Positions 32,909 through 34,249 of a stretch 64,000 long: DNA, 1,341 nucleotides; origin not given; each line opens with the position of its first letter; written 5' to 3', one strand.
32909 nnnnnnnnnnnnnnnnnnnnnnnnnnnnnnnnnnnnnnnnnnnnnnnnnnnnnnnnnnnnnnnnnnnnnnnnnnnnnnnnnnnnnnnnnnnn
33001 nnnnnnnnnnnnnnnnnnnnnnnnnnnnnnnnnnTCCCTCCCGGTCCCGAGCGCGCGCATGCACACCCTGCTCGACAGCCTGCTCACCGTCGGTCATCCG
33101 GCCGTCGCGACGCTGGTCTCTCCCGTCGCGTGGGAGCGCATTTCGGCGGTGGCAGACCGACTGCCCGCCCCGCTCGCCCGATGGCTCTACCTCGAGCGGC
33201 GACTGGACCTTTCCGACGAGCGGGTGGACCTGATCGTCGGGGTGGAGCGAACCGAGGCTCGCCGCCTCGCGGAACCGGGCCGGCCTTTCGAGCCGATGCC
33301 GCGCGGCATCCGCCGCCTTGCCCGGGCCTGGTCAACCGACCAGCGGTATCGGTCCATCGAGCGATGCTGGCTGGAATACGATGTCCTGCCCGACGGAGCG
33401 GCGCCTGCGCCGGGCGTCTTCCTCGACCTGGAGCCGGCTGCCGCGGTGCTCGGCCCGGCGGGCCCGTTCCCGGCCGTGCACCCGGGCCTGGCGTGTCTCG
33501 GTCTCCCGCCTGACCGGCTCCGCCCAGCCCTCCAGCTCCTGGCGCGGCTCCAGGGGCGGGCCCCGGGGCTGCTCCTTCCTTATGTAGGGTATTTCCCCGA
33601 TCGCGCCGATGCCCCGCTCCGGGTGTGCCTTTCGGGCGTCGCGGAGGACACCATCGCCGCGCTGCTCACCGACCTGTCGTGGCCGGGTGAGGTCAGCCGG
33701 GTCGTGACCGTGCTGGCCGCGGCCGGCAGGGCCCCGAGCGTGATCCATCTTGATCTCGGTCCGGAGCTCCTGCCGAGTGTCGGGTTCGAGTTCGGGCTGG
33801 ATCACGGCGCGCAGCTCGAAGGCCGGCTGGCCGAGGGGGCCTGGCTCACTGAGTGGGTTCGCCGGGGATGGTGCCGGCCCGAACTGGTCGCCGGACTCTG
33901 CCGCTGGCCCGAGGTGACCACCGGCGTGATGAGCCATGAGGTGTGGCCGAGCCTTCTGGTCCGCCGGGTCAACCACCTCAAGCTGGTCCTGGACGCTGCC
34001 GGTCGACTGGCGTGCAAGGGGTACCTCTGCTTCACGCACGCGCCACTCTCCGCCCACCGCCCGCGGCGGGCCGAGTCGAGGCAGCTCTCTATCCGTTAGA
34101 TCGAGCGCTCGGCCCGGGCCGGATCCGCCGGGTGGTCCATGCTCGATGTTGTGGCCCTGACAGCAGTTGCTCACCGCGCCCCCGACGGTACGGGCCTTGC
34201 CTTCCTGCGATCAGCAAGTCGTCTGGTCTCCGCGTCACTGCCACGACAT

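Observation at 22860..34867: All three predicted core peptides lack cysteine although a LanM-like enzyme is present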

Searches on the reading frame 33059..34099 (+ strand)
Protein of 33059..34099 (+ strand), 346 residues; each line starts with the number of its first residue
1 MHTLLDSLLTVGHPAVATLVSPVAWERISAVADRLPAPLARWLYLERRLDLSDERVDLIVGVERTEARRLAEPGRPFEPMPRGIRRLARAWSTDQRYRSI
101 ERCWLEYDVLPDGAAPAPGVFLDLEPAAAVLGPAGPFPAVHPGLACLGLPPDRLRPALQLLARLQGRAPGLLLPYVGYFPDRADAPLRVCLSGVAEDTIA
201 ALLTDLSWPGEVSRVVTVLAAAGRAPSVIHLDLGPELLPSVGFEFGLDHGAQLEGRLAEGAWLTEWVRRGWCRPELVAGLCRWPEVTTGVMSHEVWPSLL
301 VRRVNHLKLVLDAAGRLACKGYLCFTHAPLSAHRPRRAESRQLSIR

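Call 6: search_protein_families(library=pfam, proteins=[window:33059-34099:+], max_evalue=0.01)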
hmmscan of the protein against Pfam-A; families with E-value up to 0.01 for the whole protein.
window:33059-34099:+ (346 aa): 0 families

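Call 7: search_protein_families(library=ncbifam, proteins=[window:33059-34099:+], max_evalue=0.01)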
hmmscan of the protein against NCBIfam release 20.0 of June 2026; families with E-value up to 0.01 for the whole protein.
window:33059-34099:+ (346 aa): 0 families
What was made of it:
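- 33059..34099 (+): Unannotated ABBA (PT-barrel) prenyltransferase-like protein. No Pfam or NCBIfam hit (calls 6, 7).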

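Call 64: find_homologous_proteins(query=window:33059-34099:+, max_evalue=0.001)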
Query window:33059-34099:+ (346 aa): 4 proteins with E <= 0.001 among 8000 candidates.
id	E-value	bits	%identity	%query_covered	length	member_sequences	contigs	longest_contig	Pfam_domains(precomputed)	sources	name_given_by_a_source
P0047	8.8e-228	773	100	100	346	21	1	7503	-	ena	-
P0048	9.9e-36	142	34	89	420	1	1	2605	-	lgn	-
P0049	7.6e-21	93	30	88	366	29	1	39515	-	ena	-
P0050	5.7e-19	86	27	88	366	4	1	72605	-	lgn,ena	-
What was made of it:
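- Tried and rejected: Pfam, NCBIfam and the word-indexed homologue search gave nothing useful (calls 6, 7, 64).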

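Call 83: predict_structure(alignment_id=A4)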
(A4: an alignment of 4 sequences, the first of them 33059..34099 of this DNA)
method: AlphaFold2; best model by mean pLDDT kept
length: 346 residues; sequences in the alignment: 4
mean_pLDDT: 66.9   pTM: 0.74
mean pLDDT of the five models: 66.9, 62.6, 58.5, 58.1, 53.7
residues with pLDDT >= 90: 7; 70-90: 163; 50-70: 129; < 50: 47
segments of 3 or more residues with pLDDT < 50: 12-15, 253-258, 283-302, 333-346
pLDDT, mean of each block of 10 residues (from residue 1): 66 50 74 68 59 63 81 73 88 87 82 69 81 71 86 79 75 87 81 75 67 60 70 73 68 50 63 58 38 37 60 65 55 39 26
secondary structure, 60 per line:
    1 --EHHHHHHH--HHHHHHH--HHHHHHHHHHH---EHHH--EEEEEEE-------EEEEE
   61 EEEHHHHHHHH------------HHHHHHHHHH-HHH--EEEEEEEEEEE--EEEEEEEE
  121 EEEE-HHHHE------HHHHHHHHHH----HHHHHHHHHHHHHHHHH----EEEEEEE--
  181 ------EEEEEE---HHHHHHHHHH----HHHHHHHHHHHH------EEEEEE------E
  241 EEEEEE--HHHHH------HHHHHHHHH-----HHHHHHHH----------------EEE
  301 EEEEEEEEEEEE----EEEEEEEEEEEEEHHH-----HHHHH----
elements in order: H4-10 H13-19 H22-32 E42-48 E56-63 H64-71 H84-93 E100-110 E113-124 H126-129 H137-146 H151-167 E172-178 E187-192 H196-205 H210-221 E228-233 E240-246 H249-253 H260-268 H274-281 E298-312 E317-329 H338-342
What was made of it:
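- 33059..34099 (+): AF2 model pLDDT 67, pTM 0.74 (call 83).
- On ABBA (PT-barrel) aromatic prenyltransferases: The model has five beta-beta-alpha-alpha repeats (call 83).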

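Call 85: fold_search(model_id=the predicted structure, library=pdb)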
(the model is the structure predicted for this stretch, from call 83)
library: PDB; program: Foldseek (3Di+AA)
matches with E <= 10: 856; with E <= 0.001: 2
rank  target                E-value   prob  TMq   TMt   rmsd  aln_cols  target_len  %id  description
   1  7fhd_A                1.2e-07  1.00  0.56  0.67   5.1       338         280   10  Structure of prenyltransferase mutant Y288P from Streptomyces sp. (strain CL190) (released 2022-06-22)
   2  4ld7_K                8.2e-04  1.00  0.47  0.42   9.8       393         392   11  Crystal structure of AnaPT from Neosartorya fischeri (released 2013-12-11)
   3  4ld7_A                1.2e-03  0.99  0.47  0.42   9.8       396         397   11  Crystal structure of AnaPT from Neosartorya fischeri (released 2013-12-11)
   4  8uzl_A                3.2e-03  0.96  0.25  0.48   9.0       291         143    5  Designed Transmembrane beta-barrel- TMB10_163 (released 2024-07-17)
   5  3rd7_A                5.1e-03  0.13  0.12  0.14  19.5       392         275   11  Crystal structure of acyl-coa thioesterase from mycobacterium avium (released 2011-06-08)
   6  4bg2_B                5.4e-03  0.98  0.44  0.50   7.3       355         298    8  X-ray Crystal Structure of PatF from Prochloron didemni (released 2013-04-03)
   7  6hgf_A                9.1e-03  0.13  0.12  0.12  17.6       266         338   11  Crystal structure of Alpha1-antichymotrypsin variant NewBG-II: a new binding globulin in complex with cortisol (released 2019-05-29)
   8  3caa_A                9.7e-03  0.11  0.12  0.12  16.9       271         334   10  CLEAVED ANTICHYMOTRYPSIN A347R (released 1998-02-25)
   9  9lwv_D                1.0e-02  0.91  0.38  0.48   8.3       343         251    8  Arginine bis-prenyltransferase DciF (released 2026-02-18)
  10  6hgi_A                1.0e-02  0.13  0.12  0.13  17.5       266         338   11  Crystal structure of Alpha1-antichymotrypsin variant NewBG-III: a new binding globulin in complex with corticosterone (released 2019-05-29)
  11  7xvj_B                1.1e-02  0.99  0.59  0.52   6.6       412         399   10  Crystal structure of CdpNPT in complex with harmol (released 2023-04-05)
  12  4bg2_A                1.1e-02  0.96  0.44  0.49   7.4       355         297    8  X-ray Crystal Structure of PatF from Prochloron didemni (released 2013-04-03)
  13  6hgd_A                1.3e-02  0.12  0.12  0.12  17.8       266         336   11  Crystal structure of Alpha1-antichymotrypsin variant NewBG-0: a new binding globulin variant that is devoid of any cor (released 2019-05-29)
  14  3rqb_A                1.4e-02  0.12  0.12  0.15  18.5       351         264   10  Crystal Structure of Conserved Protein of Unknown Function with Hot dog Fold from Alicyclobacillus acidocaldarius (released 2011-05-18)
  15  6hgh_A                1.6e-02  0.11  0.12  0.13  17.5       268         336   12  Crystal structure of Alpha1-antichymotrypsin variant NewBG-III: a new binding globulin without any bound ligand (released 2019-05-29)
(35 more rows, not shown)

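Call 93: search_protein_representatives(alignment_id=A4)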
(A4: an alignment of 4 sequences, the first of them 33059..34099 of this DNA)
Query: 4 sequences, 365 profile positions. Proteins with E-value up to 0.001 (for the whole library): 3403; up to 1e-10: 2407; up to 1e-30: 705. The best 150 are listed.
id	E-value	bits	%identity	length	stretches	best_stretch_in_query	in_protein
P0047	3.2e-149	513.3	-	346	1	4-364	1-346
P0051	1.1e-135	468.9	-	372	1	4-364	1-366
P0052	9.4e-102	357.2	-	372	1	4-355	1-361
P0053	4.2e-92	325.4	-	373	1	4-359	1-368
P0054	4.6e-91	322.0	-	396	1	4-355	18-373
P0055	1.2e-89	317.3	-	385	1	4-356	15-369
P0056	3.5e-89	315.8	-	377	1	4-353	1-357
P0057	1.3e-88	314.0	-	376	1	4-358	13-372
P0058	5.3e-87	308.6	-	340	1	5-355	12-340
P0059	6.2e-87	308.4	-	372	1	7-355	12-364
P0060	7.6e-87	308.1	-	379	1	8-359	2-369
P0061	7.8e-87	308.1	-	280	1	43-317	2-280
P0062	1.3e-86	307.3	-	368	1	4-352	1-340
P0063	1.6e-86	307.1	-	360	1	4-354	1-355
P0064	3.6e-86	305.9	-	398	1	6-352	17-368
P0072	2.2e-83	296.7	-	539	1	6-351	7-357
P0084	1.2e-80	287.7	-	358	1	4-352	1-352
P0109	1.1e-75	271.4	-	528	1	7-350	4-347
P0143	4.0e-69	249.8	-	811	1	4-351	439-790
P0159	2.6e-66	240.5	-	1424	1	5-354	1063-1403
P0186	7.4e-62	225.9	-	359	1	4-353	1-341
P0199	6.4e-59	216.2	-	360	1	9-355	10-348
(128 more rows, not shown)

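Call 94: search_protein_families(library=pfam, proteins=[P0052, P0056, P0063, P0072, P0084, P0109, P0143, P0159, P0186, P0199], max_evalue=0.01)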
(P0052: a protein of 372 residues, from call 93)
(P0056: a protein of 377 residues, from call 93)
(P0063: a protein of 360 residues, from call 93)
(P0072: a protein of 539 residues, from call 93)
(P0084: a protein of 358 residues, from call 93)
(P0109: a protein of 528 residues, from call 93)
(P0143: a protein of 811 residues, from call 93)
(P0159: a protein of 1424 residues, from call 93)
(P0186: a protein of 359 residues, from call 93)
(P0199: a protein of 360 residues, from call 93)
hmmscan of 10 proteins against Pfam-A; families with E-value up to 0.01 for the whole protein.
P0052 (372 aa): 0 families

P0056 (377 aa): 0 families

P0063 (360 aa): 0 families

P0072 (539 aa): 3 families
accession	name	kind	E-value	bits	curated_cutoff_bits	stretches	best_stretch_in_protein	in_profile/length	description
PF02979.21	NHase_alpha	-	0.00012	22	27.2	1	462-523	115-174/184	Nitrile hydratase, alpha chain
PF14407.11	Frankia_peptide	-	0.001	19.7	48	1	450-479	1-30/63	Ribosomally synthesized peptide prototyped by Frankia Franean1_4349.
PF19398.4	DurB-like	-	0.0031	18.2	26.6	1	451-482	3-29/81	Lantibiotic duramycin B-like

P0084 (358 aa): 0 families

P0109 (528 aa): 2 families
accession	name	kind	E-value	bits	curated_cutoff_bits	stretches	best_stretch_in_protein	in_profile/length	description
PF14407.11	Frankia_peptide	-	0.0012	19.6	48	1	437-466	1-30/63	Ribosomally synthesized peptide prototyped by Frankia Franean1_4349.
PF19398.4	DurB-like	-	0.0068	17.1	26.6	0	437-469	2-29/81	Lantibiotic duramycin B-like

P0143 (811 aa): 1 family
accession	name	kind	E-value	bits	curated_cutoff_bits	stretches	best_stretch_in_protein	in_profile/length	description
PF22541.2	DUF7005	-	1.8e-121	405.9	27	1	9-375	2-359/361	Family of unknown function (DUF7005)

P0159 (1424 aa): 2 families
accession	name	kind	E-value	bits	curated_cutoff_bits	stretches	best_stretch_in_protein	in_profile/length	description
PF13575.12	DUF4135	-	2.3e-105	353.3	29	1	214-586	1-377/378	Domain of unknown function (DUF4135)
PF05147.19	LANC_like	-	3.9e-35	121.5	23.2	1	700-1019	2-309/350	Lanthionine synthetase C-like protein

P0186 (359 aa): 0 families

P0199 (360 aa): 0 families
